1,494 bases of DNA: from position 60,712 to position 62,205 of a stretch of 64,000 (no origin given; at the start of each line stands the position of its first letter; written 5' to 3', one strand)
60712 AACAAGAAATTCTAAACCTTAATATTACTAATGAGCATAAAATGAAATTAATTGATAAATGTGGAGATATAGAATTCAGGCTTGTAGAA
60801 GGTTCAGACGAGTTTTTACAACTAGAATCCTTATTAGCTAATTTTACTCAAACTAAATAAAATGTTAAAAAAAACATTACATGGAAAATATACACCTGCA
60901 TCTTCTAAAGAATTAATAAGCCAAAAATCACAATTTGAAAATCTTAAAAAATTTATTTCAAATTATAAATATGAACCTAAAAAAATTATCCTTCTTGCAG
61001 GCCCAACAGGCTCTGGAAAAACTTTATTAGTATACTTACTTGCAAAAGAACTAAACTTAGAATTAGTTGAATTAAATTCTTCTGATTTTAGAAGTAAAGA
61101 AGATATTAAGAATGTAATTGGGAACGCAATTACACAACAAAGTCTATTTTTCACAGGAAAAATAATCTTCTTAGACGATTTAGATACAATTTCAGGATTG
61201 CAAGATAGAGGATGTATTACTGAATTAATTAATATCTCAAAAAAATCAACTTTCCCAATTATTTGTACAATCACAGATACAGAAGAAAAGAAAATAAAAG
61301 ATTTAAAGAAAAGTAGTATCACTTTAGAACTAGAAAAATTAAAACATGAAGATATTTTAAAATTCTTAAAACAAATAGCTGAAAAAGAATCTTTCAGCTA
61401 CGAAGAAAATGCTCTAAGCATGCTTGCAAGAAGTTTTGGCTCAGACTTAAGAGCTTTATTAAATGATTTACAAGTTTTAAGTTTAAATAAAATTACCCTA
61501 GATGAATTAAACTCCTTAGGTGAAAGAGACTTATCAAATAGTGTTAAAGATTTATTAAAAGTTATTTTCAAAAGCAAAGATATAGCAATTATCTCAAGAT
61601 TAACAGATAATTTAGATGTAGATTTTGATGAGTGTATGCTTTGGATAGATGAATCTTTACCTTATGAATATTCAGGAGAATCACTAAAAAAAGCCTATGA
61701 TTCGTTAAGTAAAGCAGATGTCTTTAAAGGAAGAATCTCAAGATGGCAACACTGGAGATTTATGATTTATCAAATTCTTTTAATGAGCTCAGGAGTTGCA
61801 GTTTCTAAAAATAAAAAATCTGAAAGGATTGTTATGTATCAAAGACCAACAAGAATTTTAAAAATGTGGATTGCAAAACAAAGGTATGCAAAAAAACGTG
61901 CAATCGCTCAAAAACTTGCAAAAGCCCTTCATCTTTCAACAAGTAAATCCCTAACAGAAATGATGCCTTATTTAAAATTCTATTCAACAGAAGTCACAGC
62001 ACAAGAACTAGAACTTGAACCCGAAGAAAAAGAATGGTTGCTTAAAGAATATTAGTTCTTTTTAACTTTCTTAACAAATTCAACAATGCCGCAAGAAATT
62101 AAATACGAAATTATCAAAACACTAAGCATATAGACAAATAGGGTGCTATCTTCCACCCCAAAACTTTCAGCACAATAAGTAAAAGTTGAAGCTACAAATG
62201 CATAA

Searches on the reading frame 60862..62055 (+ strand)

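Call 38: search_protein_families(library=pfam, max_evalue=0.001, proteins=[window:60862-62055:+])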
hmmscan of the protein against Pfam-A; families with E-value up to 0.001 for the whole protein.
window:60862-62055:+ (397 aa): 15 families
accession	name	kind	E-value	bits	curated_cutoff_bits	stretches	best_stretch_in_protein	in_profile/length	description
PF00004.35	AAA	-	1.9e-14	54.6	21.2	1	43-129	1-95/131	ATPase family associated with various cellular activities (AAA)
PF03215.21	Rad17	-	1.5e-07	32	23.8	1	8-82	11-88/186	Rad17 P-loop domain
PF05496.18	RuvB_N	-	6.2e-06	26.5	27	1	12-99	3-91/159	Holliday junction DNA helicase RuvB P-loop domain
PF13173.12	AAA_14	-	7.2e-06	26.5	27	1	40-115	2-79/129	AAA domain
PF13401.12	AAA_22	-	4.9e-05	24.1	27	0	39-94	4-62/130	AAA domain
PF07728.20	AAA_5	-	6.6e-05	23.4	22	1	43-110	2-78/139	AAA domain (dynein-related subfamily)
PF00437.27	T2SSE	-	6.9e-05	22.1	24.9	1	25-66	127-168/370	Type II/IV secretion system protein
PF25361.1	AAA_lid_RFC1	-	9.8e-05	22.2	34.9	1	164-214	3-53/59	RFC1-like, AAA+ ATPase lid domain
PF20720.3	nSTAND3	-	0.00011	22.4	27.2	1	37-162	14-142/155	Novel STAND NTPase 3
PF05729.18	NACHT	-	0.00041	20.6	26.7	0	42-64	2-24/167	NACHT domain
PF00005.33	ABC_tran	-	0.00047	21.2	25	0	34-143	5-80/137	ABC transporter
PF02367.23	TsaE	-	0.00049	20.5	26.6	0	23-76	5-56/128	Threonylcarbamoyl adenosine biosynthesis protein TsaE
PF07693.20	KAP_NTPase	-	0.00049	19.9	20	0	23-102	3-48/293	KAP family P-loop domain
PF04851.21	ResIII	-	0.00057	20.3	22.5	0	22-66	6-49/164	Type III restriction enzyme, res subunit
PF06414.18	Zeta_toxin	-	0.00096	19.1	22.3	0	38-78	14-56/199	Zeta toxin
